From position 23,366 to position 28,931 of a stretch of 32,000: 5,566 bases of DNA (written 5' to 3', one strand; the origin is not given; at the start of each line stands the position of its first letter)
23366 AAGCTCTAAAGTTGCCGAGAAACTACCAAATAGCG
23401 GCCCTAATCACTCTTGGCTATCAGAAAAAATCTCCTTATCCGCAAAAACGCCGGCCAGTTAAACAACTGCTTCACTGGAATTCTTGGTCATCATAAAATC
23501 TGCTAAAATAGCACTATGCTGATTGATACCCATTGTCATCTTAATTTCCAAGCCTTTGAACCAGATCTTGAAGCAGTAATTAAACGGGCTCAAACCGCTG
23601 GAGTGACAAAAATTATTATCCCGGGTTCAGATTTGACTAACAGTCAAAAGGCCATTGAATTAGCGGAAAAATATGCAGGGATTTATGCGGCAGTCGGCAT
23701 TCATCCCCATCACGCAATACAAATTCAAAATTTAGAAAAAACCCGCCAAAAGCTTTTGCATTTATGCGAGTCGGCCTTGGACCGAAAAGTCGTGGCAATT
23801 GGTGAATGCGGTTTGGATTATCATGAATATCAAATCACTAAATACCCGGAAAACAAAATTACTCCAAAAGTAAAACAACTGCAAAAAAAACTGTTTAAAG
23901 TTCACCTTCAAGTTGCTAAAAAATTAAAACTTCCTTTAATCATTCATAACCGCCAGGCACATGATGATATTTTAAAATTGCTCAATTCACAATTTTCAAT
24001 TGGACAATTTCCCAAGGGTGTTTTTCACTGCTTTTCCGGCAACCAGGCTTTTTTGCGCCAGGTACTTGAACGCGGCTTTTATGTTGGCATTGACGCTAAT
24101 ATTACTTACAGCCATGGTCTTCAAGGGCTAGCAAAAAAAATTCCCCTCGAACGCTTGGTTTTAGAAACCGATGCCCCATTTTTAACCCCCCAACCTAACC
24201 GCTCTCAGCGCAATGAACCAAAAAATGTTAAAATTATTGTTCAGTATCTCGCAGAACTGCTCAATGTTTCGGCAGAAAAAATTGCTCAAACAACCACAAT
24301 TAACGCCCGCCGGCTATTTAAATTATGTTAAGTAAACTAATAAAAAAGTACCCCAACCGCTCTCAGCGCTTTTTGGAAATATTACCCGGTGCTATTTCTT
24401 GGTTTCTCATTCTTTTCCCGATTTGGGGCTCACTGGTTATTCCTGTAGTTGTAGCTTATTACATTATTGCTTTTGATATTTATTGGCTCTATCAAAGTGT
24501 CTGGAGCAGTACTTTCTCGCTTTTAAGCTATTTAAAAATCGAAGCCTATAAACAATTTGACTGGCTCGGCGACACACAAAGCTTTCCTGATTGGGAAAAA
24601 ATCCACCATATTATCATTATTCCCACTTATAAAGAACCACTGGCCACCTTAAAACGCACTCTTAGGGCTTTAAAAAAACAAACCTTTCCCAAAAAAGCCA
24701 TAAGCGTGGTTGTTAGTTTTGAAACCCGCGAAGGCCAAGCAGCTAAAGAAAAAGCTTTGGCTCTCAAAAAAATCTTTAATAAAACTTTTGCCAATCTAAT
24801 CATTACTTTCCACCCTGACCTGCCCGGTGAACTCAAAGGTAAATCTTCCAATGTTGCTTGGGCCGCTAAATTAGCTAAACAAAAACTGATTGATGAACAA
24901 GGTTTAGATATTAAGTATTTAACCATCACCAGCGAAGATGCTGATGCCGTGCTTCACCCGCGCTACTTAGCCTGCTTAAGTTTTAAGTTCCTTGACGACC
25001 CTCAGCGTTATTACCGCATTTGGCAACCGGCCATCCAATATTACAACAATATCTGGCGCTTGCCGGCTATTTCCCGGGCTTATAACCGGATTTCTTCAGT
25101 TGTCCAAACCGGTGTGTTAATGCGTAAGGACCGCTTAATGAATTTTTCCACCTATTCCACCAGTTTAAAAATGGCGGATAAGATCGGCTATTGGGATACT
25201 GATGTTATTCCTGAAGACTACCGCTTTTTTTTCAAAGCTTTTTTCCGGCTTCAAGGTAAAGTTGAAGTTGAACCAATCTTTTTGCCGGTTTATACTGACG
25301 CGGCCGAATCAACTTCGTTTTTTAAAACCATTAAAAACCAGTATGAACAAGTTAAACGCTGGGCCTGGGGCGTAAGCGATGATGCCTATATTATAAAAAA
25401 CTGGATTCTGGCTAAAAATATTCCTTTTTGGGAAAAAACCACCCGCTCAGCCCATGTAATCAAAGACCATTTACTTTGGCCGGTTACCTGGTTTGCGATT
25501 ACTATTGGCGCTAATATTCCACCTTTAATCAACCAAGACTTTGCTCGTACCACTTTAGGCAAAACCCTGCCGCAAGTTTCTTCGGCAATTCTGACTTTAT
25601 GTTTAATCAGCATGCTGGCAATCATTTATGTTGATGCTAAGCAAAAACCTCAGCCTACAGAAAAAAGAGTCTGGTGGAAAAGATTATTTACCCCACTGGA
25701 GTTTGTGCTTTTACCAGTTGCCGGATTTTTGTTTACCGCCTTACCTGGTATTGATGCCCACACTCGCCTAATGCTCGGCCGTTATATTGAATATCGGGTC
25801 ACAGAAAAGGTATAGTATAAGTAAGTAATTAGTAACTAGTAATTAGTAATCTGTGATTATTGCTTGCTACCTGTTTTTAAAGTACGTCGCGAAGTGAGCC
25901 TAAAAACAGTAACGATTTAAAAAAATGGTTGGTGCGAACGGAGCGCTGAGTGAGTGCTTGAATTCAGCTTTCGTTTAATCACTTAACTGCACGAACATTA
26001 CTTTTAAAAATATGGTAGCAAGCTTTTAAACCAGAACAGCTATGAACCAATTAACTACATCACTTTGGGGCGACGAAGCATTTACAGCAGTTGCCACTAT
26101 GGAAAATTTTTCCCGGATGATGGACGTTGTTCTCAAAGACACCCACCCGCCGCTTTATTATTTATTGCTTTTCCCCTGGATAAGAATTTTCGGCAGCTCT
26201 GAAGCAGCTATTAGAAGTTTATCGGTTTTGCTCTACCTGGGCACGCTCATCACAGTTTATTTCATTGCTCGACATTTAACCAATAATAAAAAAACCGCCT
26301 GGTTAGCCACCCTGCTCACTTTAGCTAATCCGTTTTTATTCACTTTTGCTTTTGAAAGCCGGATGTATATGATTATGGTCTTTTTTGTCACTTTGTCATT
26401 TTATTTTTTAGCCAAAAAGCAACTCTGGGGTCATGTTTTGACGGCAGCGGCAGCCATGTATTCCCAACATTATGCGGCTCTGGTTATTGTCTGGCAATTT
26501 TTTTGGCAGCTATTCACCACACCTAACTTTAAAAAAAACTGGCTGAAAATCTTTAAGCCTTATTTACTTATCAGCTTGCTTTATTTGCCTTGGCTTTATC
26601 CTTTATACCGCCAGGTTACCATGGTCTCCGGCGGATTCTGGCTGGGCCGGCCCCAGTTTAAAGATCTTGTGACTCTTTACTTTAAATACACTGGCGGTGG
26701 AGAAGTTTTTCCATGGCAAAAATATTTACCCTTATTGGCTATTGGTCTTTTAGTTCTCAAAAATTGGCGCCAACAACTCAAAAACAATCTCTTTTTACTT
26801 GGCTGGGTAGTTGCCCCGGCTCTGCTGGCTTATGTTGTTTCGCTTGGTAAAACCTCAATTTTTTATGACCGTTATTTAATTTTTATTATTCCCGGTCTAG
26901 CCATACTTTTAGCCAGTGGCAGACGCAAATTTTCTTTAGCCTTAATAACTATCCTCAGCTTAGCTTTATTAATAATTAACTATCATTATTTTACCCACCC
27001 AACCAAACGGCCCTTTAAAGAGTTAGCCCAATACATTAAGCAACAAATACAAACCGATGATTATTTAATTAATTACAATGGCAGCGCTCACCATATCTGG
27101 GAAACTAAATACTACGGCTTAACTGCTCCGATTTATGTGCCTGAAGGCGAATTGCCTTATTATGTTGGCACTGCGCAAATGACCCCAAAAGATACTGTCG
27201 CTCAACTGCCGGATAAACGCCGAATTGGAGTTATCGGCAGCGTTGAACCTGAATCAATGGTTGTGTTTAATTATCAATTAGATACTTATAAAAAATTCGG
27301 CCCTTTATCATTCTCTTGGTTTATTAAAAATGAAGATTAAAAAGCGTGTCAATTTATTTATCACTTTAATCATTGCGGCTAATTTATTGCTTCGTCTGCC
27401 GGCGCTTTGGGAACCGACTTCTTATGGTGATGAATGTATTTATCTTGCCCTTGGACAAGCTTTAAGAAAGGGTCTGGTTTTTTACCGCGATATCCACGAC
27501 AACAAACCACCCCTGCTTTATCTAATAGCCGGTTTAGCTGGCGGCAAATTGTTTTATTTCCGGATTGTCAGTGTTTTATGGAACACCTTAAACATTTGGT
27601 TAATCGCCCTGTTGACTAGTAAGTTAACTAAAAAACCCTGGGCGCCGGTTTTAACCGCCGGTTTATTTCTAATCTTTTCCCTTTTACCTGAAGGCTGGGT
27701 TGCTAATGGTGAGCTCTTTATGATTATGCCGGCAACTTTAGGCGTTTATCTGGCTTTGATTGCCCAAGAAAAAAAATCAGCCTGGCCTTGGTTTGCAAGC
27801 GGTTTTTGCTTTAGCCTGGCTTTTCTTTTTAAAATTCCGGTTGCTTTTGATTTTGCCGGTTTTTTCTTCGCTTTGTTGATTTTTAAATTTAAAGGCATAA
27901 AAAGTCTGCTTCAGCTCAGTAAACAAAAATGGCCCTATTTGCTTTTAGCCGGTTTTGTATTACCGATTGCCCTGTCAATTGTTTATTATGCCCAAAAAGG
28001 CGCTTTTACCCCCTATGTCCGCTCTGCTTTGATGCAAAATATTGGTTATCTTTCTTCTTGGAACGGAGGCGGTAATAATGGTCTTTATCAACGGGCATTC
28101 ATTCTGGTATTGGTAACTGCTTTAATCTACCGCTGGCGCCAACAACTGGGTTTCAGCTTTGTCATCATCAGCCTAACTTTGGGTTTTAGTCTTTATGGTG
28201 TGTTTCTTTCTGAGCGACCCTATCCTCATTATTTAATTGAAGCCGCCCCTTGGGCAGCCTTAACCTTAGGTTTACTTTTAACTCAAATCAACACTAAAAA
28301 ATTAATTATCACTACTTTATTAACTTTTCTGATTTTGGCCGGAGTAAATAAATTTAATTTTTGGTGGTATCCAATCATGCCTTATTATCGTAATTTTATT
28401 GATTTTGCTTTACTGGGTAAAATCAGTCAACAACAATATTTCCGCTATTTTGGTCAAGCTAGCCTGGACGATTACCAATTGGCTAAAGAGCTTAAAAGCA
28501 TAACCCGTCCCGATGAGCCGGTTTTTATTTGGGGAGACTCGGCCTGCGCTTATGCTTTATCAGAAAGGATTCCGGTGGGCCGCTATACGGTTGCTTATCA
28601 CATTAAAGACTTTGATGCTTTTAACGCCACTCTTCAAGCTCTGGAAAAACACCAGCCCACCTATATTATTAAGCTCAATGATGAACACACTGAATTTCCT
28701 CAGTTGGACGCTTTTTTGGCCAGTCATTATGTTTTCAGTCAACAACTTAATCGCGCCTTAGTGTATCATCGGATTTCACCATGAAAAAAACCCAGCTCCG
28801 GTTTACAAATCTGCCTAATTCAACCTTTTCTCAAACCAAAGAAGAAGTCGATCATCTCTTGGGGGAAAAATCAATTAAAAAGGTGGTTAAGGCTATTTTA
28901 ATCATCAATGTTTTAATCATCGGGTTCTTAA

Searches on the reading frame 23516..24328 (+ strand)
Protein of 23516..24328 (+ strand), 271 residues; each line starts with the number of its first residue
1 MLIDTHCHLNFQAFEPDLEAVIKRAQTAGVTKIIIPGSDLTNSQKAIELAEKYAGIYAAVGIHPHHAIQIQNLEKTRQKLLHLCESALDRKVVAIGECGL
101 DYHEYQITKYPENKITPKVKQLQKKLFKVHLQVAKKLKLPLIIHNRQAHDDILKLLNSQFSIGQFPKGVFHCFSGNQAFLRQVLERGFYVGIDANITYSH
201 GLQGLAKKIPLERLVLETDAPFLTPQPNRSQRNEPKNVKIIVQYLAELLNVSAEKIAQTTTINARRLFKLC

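Call 5: search_protein_families(library=pfam, proteins=[window:23516-24328:+], max_evalue=0.01)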
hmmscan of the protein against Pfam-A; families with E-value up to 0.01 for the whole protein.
window:23516-24328:+ (271 aa): 1 family
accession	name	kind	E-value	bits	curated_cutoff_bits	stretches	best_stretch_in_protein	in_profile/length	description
PF01026.27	TatD_DNase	-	6.4e-80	268.6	27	1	3-269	1-253/253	TatD related DNase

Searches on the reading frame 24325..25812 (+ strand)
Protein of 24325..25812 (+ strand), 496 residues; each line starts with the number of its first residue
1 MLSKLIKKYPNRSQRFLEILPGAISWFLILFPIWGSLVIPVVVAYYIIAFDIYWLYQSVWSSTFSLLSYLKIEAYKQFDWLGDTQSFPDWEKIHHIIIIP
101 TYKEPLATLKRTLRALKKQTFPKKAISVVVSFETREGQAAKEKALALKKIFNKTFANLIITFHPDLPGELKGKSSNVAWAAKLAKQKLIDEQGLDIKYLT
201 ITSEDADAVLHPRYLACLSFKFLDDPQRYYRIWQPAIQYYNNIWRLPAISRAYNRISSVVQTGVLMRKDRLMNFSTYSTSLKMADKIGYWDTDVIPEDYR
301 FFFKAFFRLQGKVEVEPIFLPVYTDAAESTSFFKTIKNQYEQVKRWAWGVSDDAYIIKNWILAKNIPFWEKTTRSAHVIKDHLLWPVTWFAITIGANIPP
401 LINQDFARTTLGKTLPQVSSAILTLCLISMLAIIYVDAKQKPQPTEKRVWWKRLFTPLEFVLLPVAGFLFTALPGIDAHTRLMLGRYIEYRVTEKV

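Call 5: search_protein_families(library=pfam, proteins=[window:24325-25812:+], max_evalue=0.01)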
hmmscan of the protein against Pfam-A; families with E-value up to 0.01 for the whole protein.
window:24325-25812:+ (496 aa): 3 families
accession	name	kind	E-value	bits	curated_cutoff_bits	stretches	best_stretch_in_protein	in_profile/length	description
PF13632.12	Glyco_trans_2_3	-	7e-08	32.9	27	1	205-392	6-182/198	Glycosyl transferase family group 2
PF00535.33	Glycos_transf_2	-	0.0015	18.9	23.3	1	97-134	2-38/168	Glycosyl transferase family 2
PF13641.12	Glyco_tranf_2_3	-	0.0028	18.1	27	1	97-219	5-108/230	Glycosyltransferase like family 2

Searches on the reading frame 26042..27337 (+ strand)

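Call 6: search_protein_families(library=pfam, proteins=[window:26042-27337:+], max_evalue=0.01)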
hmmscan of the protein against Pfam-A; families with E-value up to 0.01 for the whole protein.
window:26042-27337:+ (432 aa): 1 family
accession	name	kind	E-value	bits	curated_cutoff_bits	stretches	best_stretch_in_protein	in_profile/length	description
PF13231.12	PMT_2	-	2.9e-10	41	26.1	1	35-185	2-154/160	Dolichyl-phosphate-mannose-protein mannosyltransferase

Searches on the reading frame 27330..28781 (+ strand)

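Call 6: search_protein_families(library=pfam, proteins=[window:27330-28781:+], max_evalue=0.01)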
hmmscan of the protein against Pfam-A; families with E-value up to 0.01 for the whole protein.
window:27330-28781:+ (484 aa): 1 family
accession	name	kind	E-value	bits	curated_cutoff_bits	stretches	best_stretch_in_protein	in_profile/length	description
PF13231.12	PMT_2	-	2.1e-06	28.5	26.1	1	63-216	10-156/160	Dolichyl-phosphate-mannose-protein mannosyltransferase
